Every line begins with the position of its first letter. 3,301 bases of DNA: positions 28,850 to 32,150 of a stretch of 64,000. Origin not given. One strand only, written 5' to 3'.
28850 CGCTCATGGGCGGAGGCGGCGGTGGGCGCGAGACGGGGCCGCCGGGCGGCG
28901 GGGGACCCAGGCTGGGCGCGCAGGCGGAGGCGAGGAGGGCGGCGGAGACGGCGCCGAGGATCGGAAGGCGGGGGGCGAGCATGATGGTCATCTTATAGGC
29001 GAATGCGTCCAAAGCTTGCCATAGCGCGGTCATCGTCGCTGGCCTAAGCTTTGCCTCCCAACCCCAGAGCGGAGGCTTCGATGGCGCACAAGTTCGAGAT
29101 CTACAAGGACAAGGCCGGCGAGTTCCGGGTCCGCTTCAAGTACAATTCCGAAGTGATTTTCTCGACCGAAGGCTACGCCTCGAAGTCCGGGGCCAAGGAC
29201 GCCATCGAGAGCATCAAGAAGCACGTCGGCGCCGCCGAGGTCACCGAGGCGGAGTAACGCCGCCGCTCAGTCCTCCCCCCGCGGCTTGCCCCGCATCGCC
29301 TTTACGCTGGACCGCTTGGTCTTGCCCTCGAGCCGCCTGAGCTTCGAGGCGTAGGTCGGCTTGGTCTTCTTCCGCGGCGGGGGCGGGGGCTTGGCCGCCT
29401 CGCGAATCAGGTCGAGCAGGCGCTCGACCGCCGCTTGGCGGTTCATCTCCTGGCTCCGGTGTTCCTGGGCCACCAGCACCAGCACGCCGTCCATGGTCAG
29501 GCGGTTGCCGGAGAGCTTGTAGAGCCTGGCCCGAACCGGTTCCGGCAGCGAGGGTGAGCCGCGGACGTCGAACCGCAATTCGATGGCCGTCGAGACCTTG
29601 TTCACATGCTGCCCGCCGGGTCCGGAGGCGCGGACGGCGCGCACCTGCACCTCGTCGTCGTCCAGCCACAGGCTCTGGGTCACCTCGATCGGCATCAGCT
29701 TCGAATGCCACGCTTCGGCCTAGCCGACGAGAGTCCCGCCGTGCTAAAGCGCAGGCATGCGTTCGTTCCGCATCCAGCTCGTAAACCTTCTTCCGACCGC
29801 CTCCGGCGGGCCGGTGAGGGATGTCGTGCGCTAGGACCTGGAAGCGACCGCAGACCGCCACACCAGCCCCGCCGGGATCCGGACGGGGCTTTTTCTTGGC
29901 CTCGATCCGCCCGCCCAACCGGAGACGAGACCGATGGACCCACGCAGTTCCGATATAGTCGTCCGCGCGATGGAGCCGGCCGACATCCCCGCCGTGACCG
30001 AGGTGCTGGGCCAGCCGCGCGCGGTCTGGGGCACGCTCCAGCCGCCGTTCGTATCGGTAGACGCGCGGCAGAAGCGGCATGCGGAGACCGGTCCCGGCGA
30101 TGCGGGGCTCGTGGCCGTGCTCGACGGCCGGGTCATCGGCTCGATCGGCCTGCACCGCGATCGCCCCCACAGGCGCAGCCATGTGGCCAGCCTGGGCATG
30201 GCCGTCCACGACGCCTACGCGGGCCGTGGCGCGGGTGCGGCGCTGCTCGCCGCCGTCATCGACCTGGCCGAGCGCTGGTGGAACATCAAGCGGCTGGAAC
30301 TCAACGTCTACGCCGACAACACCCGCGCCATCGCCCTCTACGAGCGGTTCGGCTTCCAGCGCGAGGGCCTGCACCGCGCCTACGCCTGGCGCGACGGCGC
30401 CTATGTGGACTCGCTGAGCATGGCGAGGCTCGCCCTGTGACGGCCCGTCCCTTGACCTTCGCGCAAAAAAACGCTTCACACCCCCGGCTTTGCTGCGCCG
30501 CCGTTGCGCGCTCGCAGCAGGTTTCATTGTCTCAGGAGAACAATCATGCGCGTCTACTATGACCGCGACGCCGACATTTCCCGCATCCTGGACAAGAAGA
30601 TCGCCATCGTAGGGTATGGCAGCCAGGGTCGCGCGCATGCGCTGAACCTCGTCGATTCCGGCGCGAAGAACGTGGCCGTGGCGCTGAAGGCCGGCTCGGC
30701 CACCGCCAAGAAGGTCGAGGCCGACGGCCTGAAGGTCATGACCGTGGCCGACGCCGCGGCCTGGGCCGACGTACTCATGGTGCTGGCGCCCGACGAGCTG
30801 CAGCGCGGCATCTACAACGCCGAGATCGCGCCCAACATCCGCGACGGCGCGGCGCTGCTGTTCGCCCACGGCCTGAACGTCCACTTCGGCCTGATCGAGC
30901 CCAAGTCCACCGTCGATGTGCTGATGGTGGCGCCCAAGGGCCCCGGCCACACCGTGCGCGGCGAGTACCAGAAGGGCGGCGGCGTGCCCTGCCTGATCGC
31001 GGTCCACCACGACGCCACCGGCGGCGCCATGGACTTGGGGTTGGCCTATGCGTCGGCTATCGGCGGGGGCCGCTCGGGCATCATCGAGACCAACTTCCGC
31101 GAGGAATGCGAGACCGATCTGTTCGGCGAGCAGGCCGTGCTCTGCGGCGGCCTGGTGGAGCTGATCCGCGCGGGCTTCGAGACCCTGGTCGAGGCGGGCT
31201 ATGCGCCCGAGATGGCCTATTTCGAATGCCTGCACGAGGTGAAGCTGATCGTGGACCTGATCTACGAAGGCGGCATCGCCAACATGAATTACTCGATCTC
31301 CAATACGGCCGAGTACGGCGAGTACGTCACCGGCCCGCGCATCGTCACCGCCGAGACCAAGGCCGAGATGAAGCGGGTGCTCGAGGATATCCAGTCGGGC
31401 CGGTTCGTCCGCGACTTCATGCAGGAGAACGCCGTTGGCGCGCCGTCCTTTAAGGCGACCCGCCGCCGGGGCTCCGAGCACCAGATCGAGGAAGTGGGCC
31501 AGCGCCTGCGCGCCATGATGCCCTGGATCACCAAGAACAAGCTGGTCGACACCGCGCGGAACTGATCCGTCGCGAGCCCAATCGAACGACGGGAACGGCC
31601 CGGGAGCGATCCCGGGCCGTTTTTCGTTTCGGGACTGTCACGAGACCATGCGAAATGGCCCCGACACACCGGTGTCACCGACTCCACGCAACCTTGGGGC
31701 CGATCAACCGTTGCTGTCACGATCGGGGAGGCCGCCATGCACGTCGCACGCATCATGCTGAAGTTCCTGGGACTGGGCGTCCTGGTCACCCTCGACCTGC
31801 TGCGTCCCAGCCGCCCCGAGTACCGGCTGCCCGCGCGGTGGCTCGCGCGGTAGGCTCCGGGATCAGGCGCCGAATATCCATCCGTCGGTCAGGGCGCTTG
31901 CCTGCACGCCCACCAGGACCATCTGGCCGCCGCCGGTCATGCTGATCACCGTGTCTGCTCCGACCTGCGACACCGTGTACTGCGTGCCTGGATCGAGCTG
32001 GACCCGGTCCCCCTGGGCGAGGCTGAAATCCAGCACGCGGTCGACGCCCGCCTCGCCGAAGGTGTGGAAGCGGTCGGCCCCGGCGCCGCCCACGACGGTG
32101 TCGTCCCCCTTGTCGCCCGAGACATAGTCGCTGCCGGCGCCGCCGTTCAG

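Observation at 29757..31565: Branched-chain amino-acid attenuator controlling an AaaT/YhhY-like acetyltransferase placed ahead of ilvC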

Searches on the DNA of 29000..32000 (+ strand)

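Call 5: search_rna_families(source=window, start=29000, end=32000, threshold=evalue, max_evalue=10)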
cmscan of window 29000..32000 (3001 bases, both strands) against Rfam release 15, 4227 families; matches with E-value up to 10: 5.
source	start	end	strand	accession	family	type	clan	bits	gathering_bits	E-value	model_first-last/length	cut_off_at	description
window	30903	30969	+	RF04078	mir-1905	Gene; miRNA;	-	23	83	0.29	1-73/73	no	mir-1905 microRNA precursor family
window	29594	29711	-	RF00062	HgcC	Gene;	-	18.6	50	0.29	1-130/130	no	HgcC family RNA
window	31595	31621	+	RF01519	CC0196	Gene; sRNA;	-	17.4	35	1.1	32-58/58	no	Caulobacter sRNA CC0196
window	29406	29444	-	RF03015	Transposase-2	Gene; sRNA;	-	16.1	42.7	5.9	1-69/69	no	Transposase-2 RNA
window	31594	31621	-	RF00084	CsrC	Gene; sRNA;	CL00106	13.7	61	0.41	213-240/255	no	CsrC RNA family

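Call 45: build_rna_model(alignment_id=A1, structure=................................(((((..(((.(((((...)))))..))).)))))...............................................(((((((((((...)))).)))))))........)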
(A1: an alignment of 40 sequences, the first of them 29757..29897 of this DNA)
Model R1 built from alignment A1 (40 sequences, 148 columns); structure: as given.
model positions 138; base pairs 24; branch points 1; effective number of sequences 3.52; information 0.59 bits per position. Calibrated on 0.2 Mb of random sequence (short: E-values are rough).
structure used (alignment columns):
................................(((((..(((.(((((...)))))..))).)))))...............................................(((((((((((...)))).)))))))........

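Call 46: search_with_rna_model(model_id=R1, sources=[window, L057, L058, L059, L060, L061, L062, L063, L064, L065, L066, L067, L068, L069, L070, L071, L072, L073, L074, L075, L076, L077, L078, L079, L080, L081, L082, L083, L084, L085, L086, L087, L088, L089, L090, L091, L092, L093, L094, L095, L096, L097, L098, L099, L100, L101, L102, L103, L104, L105, L106, L107, L108, L109, L110, L111, L112, L113, L114, L115, L116, L117, L118, L119, L120, L121, L122, L123, L124, L125, L126, L127, L128, L129, L130, L131, L132, L133, L134, L135, L136, L016, L025, L029, L035, L043, L050, L041, L042, L044, L045, L046, L047, L048, L049, L051, L052, L056], max_evalue=1)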
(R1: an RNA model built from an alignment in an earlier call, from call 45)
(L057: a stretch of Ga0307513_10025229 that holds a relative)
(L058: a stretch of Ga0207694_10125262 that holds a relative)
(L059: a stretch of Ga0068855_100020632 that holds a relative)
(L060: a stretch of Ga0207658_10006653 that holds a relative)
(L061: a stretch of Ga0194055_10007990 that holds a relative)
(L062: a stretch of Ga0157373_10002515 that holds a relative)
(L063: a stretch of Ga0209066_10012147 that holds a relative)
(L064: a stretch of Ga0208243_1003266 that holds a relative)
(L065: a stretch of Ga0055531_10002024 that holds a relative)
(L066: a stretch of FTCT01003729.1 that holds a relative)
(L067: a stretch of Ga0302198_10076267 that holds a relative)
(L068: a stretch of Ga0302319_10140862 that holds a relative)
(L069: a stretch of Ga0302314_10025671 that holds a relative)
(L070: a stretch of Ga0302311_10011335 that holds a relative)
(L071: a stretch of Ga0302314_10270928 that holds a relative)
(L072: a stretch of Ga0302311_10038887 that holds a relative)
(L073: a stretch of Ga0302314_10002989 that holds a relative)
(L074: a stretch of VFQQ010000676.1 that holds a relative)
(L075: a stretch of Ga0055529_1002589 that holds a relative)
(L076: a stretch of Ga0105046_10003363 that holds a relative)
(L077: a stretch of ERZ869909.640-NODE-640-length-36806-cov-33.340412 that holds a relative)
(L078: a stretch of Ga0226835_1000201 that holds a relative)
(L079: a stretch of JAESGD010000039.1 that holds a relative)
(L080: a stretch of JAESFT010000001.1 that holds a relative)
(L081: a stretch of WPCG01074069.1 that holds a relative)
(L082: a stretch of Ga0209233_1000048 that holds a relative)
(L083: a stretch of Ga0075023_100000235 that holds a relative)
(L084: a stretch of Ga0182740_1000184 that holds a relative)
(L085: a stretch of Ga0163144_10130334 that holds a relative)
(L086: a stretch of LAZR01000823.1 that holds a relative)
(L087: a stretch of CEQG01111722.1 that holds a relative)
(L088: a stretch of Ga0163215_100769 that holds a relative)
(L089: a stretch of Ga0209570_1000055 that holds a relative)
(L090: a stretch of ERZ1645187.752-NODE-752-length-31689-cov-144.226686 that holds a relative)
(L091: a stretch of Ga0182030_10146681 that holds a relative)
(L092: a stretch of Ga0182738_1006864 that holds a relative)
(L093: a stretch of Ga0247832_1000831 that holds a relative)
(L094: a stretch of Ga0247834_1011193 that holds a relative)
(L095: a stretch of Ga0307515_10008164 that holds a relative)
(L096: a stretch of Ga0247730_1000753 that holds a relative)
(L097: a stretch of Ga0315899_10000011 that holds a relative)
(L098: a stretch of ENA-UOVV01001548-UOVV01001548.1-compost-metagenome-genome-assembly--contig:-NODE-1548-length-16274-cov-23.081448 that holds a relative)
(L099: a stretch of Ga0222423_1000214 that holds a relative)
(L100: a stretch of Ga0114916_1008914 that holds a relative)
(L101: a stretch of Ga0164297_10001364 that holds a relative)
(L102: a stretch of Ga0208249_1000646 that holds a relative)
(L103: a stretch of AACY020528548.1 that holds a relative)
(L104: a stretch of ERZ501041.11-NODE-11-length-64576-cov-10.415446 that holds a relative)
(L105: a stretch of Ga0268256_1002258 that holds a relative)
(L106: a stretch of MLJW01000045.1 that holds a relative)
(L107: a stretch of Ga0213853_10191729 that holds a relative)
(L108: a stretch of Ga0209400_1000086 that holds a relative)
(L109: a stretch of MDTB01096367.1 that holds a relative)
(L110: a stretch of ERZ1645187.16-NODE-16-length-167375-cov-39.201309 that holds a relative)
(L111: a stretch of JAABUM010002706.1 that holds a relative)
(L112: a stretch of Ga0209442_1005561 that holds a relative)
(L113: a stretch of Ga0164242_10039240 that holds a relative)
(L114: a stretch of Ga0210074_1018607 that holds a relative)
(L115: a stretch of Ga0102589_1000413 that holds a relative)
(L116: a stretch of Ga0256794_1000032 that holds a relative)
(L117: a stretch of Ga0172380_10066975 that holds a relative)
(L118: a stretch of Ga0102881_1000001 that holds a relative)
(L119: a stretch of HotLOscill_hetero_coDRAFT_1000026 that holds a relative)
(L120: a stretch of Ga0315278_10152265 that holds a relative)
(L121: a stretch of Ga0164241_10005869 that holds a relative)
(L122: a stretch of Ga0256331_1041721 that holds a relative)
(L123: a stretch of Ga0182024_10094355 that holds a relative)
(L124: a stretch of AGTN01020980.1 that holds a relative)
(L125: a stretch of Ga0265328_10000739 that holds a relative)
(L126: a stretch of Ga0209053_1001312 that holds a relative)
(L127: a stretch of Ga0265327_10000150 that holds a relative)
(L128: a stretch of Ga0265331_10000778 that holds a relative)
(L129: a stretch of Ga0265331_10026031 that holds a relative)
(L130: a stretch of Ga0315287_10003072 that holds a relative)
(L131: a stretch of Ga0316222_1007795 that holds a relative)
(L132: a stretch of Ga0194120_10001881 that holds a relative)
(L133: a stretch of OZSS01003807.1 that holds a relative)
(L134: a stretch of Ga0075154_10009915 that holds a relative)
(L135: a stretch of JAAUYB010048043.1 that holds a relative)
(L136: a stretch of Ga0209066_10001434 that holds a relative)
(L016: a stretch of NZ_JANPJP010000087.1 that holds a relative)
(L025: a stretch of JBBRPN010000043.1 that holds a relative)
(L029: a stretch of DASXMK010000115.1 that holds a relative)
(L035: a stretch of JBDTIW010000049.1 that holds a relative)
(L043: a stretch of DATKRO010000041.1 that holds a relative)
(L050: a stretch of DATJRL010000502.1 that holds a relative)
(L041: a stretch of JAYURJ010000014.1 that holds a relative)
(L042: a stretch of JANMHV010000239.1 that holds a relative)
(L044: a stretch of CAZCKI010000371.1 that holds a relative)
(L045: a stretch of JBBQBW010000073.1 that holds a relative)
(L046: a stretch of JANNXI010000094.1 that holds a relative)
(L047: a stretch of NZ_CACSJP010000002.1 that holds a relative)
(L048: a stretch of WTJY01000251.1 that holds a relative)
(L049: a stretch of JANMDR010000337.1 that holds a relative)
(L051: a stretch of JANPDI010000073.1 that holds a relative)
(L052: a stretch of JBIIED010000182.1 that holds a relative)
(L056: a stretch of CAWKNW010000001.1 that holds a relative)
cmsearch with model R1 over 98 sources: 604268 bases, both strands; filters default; matches with E-value up to 1: 13.
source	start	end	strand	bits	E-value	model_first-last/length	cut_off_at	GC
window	29757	29897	+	133.7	4.8e-40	1-138/138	no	0.66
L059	2211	2346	+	91.6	1.5e-26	1-138/138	no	0.66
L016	1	126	+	84.4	3.1e-24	6-138/138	5'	0.66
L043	2829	2959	+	70.9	6.6e-20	1-138/138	no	0.69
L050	2819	2955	+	39.6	6.8e-10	1-138/138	no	0.66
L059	517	628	-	16.3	0.02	1-138/138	no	0.68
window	29865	29890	-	15.4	0.039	107-131/138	no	0.81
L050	2923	2948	-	14.4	0.085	107-131/138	no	0.77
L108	4428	4553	+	13.1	0.21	1-138/138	no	0.6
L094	180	276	-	12.9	0.26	1-138/138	no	0.58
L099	612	753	+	12.5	0.33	1-138/138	no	0.7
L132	3882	3983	-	12.3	0.39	1-138/138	no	0.51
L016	95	119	-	12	0.49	107-131/138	no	0.84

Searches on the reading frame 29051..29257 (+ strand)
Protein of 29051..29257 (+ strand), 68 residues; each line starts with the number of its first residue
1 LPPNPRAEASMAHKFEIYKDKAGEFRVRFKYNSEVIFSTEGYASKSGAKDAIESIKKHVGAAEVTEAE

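Call 9: search_protein_families(library=pfam, proteins=[window:29051-29257:+])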
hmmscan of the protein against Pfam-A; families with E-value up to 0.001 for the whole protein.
window:29051-29257:+ (68 aa): 1 family
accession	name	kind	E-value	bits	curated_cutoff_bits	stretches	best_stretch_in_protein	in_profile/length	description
PF07411.17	DUF1508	-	4e-15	55.9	22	1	20-66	1-48/48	Domain of unknown function (DUF1508)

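Call 10: search_protein_families(library=ncbifam, proteins=[window:29051-29257:+])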
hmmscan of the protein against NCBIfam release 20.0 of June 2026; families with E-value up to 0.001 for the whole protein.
window:29051-29257:+ (68 aa): 1 family
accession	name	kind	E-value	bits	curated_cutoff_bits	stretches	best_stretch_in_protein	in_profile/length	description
NF041908.1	HVO_2922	equivalog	4.6e-12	45.8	90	1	14-64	2-54/54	HVO_2922 family protein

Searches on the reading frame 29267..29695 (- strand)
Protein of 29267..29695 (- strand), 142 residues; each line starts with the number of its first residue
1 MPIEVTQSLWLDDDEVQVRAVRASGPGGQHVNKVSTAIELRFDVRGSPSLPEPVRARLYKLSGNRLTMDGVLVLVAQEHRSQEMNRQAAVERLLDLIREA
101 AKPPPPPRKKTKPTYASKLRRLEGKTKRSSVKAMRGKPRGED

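Call 9: search_protein_families(library=pfam, proteins=[window:29267-29695:-])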
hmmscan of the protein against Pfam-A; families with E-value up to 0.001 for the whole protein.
window:29267-29695:- (142 aa): 1 family
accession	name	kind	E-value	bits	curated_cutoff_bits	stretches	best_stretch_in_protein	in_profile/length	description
PF00472.26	RF-1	-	1e-20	74.2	35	1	10-135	6-116/116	RF-1 domain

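Call 10: search_protein_families(library=ncbifam, proteins=[window:29267-29695:-])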
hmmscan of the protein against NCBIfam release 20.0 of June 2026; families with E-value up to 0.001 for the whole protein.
window:29267-29695:- (142 aa): 5 families
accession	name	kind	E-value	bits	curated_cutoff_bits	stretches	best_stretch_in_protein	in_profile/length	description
NF006718.0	PRK09256.1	equivalog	5.7e-57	191.3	100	1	2-139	3-138/140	alternative ribosome rescue aminoacyl-tRNA hydrolase ArfB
TIGR03072.1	release_prfH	equivalog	1.5e-09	37.7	166.65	1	11-39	103-131/200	peptide chain release factor H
TIGR00020.2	prfB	exception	2.3e-09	36.7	370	1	9-94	222-282/353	peptide chain release factor 2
NF001859.2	PRK00591.1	equivalog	1.6e-08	34.1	400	1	8-101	208-276/347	peptide chain release factor 1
TIGR00019.1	prfA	equivalog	6.7e-07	28.5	423.25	1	10-40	218-248/361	peptide chain release factor 1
